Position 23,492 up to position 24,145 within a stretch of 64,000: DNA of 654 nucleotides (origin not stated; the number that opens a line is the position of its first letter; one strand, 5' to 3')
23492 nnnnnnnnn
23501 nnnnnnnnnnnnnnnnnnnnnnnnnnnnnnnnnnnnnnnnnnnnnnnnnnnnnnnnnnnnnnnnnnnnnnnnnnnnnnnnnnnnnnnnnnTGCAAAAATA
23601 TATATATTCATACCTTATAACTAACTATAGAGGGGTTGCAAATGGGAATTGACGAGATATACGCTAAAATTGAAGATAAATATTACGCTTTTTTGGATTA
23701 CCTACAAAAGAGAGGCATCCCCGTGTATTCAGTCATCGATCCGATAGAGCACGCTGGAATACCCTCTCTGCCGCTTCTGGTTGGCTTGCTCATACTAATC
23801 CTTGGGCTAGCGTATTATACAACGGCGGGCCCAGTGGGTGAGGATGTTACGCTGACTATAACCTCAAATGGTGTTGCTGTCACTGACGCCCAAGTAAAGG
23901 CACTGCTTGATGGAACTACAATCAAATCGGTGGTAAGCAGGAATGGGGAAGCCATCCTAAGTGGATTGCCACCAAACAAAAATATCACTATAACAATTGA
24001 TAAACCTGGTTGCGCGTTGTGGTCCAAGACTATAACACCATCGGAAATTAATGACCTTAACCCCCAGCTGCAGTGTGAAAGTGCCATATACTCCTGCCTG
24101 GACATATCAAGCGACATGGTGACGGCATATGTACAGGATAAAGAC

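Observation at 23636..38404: Two paralogous giant proteins (2677 and 2219 aa) with a conserved cytoplasmic N-terminal module followed by a single TM anchor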

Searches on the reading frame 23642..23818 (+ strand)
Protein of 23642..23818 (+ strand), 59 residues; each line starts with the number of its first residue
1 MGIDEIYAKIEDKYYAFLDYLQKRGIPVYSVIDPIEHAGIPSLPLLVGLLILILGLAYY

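Call 14: find_homologous_proteins(query=A1, max_evalue=0.01)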
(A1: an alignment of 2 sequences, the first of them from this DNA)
Query A1 (2 sequences) (59 aa, profile of the alignment): 1 proteins with E <= 0.01 among 4 candidates.
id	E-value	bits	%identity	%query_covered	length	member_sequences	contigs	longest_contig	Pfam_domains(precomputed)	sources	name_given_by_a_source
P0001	8.1e-4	37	50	47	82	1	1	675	-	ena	-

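Call 31: search_protein_representatives(alignment_id=A2)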
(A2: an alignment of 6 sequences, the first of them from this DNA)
Query: 6 sequences, 49 profile positions. Proteins with E-value up to 0.001 (for the whole library): 953; up to 1e-10: 287; up to 1e-30: 0. The best 150 are listed.
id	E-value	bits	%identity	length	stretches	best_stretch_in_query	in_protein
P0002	4.6e-23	96.9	-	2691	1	1-49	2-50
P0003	4.8e-23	96.8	-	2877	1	1-49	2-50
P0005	2.5e-20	88.1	-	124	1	2-48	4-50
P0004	3.8e-20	87.5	-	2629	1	3-49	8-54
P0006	4.7e-20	87.2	-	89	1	4-48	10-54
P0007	3.7e-19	84.3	-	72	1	2-48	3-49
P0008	5.0e-19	83.9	-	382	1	2-48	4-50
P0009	6.0e-19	83.7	-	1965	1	2-49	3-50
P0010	6.2e-19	83.6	-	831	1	3-48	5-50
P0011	9.3e-19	83.1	-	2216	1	1-48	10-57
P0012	2.0e-18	82.0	-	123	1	3-47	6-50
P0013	2.7e-18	81.6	-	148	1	4-48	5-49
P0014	4.0e-18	81.0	-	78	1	2-48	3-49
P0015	5.4e-18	80.6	-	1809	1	1-49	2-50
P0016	6.6e-18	80.3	-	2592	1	2-49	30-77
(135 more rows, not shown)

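Call 39: find_related_loci(query=A2, collection=genome_contigs, flank=10000)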
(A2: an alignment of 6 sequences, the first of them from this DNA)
Query A2 (49 aa) in genome_contigs; peptide patterns used: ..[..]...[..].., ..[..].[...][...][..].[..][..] (x = any residue, [..] = any of these).
225 stretches matched a pattern; 146 encode a relative of the query (tblastn E <= 1e-3); the best 80 are kept; 78 distinct loci.
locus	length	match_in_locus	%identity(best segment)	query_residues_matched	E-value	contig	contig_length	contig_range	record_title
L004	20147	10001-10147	78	1-49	7e-24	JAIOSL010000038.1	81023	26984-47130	MAG: archaeon isolate SMBSF43 bin_24_k127_291278, whole genome shotgun sequence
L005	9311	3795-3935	66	2-48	1e-17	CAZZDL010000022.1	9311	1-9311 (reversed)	MAG TPA_asm: Candidatus Micrarchaeota archaeon isolate SRP141559_co1_50 genome assembly, contig: NODE_4444_length_9311_c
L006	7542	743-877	64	4-48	4e-17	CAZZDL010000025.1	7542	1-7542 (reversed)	MAG TPA_asm: Candidatus Micrarchaeota archaeon isolate SRP141559_co1_50 genome assembly, contig: NODE_6073_length_7542_c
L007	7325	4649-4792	63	2-49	2e-16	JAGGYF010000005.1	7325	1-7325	MAG: Candidatus Iainarchaeum archaeon isolate AUK171 PB_MBMC_125_c_000000000044, whole genome shotgun sequence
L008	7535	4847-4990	60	2-49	2e-16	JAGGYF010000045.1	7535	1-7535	MAG: Candidatus Iainarchaeum archaeon isolate AUK171 PB_MBMC_125_c_000000000043, whole genome shotgun sequence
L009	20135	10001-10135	60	5-49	2e-16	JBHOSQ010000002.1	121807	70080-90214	Archaeon isolate SAG AM-311-L14 NODE_2_length_121807_cov_26.925677, whole genome shotgun sequence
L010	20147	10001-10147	59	1-49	8e-16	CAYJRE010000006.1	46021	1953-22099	MAG TPA_asm: uncultured archaeon isolate ERP125453_co1_164 genome assembly, contig: NODE_571_length_46021_cov_17.284036,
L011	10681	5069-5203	58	5-49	7e-16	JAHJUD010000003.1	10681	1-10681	MAG: Candidatus Micrarchaeota archaeon isolate OS_PC_MetaG.mb.82 OS_PC_MetaG.mb.82_k141_18137, whole genome shotgun sequ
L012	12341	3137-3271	53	1-45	3e-15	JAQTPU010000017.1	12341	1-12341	MAG: Candidatus ainarchaeum sp. isolate STB_123 NODE_12917_length_12341_cov_2.632798_Sandtown_B, whole genome shotgun se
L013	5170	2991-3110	63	4-43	4e-15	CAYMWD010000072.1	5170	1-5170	MAG TPA_asm: uncultured archaeon isolate SRP178699_co1_12 genome assembly, contig: NODE_23946_length_5170_cov_4.760899,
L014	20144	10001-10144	52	2-49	5e-15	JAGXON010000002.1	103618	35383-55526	Candidatus Diapherotrites archaeon LH_S9 NODE_2_length_103618_cov_319.372005, whole genome shotgun sequence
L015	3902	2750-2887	57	1-46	8e-15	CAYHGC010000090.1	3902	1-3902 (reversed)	MAG TPA_asm: uncultured archaeon isolate ERP119705_co12_117 genome assembly, contig: NODE_33607_length_3902_cov_4.768391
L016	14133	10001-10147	53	2-49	3e-14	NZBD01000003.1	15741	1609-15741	MAG: Candidatus Iainarchaeum archaeon isolate ARS1427 32366, whole genome shotgun sequence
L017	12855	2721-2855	58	1-45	3e-14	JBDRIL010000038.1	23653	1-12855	MAG: archaeon isolate MEGAHIT-group-1.583 k141_5840344, whole genome shotgun sequence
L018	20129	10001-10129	53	1-43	4e-14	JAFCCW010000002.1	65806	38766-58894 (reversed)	MAG: Candidatus Iainarchaeum archaeon isolate Meg19_1012_Bin_161 Meg19_1012_Bin_161_scaffold_595, whole genome shotgun s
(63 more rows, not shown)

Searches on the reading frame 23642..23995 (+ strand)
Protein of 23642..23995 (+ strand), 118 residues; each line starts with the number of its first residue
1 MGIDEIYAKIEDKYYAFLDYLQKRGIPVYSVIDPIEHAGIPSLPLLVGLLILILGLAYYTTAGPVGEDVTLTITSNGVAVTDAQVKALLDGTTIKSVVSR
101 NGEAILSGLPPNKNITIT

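Call 62: predict_structure(alignment_id=A4)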
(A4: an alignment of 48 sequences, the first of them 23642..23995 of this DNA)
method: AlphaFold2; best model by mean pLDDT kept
length: 118 residues; sequences in the alignment: 48
mean_pLDDT: 95.6   pTM: 0.61
mean pLDDT of the five models: 95.6, 94.0, 93.9, 93.8, 93.8
residues with pLDDT >= 90: 113; 70-90: 5; 50-70: 0; < 50: 0
segments of 3 or more residues with pLDDT < 50: none
pLDDT, mean of each block of 10 residues (from residue 1): 94 97 97 96 95 96 90 97 97 97 96 93
secondary structure, 60 per line:
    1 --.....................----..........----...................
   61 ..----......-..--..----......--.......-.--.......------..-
elements in order: H3-23 H28-37 H42-62 E67-72 E84-89 E92-98 E103-109

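Call 65: fold_search(model_id=the predicted structure, library=pdb)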
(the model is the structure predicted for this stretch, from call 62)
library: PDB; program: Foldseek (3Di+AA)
matches with E <= 10: 531; with E <= 0.001: 0
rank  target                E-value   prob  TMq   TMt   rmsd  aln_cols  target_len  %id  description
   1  3fcg_A                5.5e-02  0.97  0.29  0.42   8.8        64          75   22  Crystal Structure Analysis of the Middle Domain of the Caf1A Usher (released 2008-12-16)
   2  5tth_A                1.5e-01  0.72  0.32  0.08  11.9       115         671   11  Heterodimeric SpyCatcher/SpyTag-fused zebrafish TRAP1 in ATP/ADP-hybrid state (released 2017-08-23)
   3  4v4c_B                2.2e-01  0.99  0.36  0.16   7.5        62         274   18  Crystal Structure of Pyrogallol-Phloroglucinol Transhydroxylase from Pelobacter acidigallici (released 2014-07-09)
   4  4mli_A                2.6e-01  0.90  0.30  0.41   9.8        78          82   10  Crystal structure of the SpyTag/SpyCatcher complex (released 2013-11-13)
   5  3fcg_B                3.0e-01  0.75  0.28  0.43   9.0        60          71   23  Crystal Structure Analysis of the Middle Domain of the Caf1A Usher (released 2008-12-16)
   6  4mls_A                3.8e-01  0.96  0.34  0.47   2.2        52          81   17  Crystal structure of the SpyTag and SpyCatcher-deltaN1 complex (released 2013-11-13)
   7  3pe9_D                3.8e-01  0.60  0.25  0.31   4.1        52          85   23  Structures of Clostridium thermocellum CbhA fibronectin(III)-like modules (released 2011-11-23)
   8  3pe9_A                4.0e-01  0.51  0.25  0.31   4.8        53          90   23  Structures of Clostridium thermocellum CbhA fibronectin(III)-like modules (released 2011-11-23)
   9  9c1g_D                4.0e-01  0.15  0.19  0.07  17.4        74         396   19  Rhesus rotavirus (consensus structure at 2.36 Angstrom resolution) (released 2025-04-30)
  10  9lip_C                4.3e-01  0.38  0.26  0.38   4.7        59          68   12  The cryo-EM structure of the native PMEL fibril lamella (released 2025-12-24)
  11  4fxt_F                5.5e-01  0.75  0.32  0.20   6.7        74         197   16  Crystal structure of a DUF3823 family protein (BACOVA_02663) from Bacteroides ovatus ATCC 8483 at 2.77 A resolution (released 2012-07-25)
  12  9bog_D                5.5e-01  0.54  0.27  0.05   9.2        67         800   13  Structural basis for adhesin secretion by the outer-membrane usher in type 1 pili (released 2024-10-09)
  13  3pe9_B                5.5e-01  0.47  0.25  0.31   4.7        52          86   23  Structures of Clostridium thermocellum CbhA fibronectin(III)-like modules (released 2011-11-23)
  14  3pdg                  5.5e-01  0.23  0.22  0.26   9.4        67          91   15  Structures of Clostridium thermocellum CbhA fibronectin(III)-like modules (released 2011-11-23)
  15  4lpu_A                5.8e-01  0.60  0.29  0.35   4.1        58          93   12  Crystal structure of TENCON variant P40AR2-32R2 (released 2014-01-29)
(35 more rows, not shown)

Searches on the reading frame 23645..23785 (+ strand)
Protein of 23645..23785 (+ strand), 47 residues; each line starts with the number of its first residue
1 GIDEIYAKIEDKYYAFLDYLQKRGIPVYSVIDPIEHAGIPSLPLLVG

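Call 37: find_homologous_proteins(query=A3, max_evalue=0.001)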
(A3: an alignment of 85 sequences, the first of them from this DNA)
Query A3 (85 sequences) (47 aa, profile of the alignment): 3 proteins with E <= 0.001 among 20 candidates.
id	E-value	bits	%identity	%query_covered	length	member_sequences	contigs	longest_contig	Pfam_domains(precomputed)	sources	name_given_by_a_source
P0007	1.1e-19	87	61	98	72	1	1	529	-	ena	-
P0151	1.8e-17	80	49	91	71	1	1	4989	-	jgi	jgi:hypothetical protein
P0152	2.0e-5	42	39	98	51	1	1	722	-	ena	-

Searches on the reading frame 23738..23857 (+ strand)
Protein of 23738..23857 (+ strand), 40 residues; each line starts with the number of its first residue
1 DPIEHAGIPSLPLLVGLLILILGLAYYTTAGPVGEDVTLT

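Call 100: search_protein_families(library=pfam, proteins=[window:23738-23857:+], max_evalue=10)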
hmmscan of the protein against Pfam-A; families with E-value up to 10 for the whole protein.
seq(40 aa): 0 families
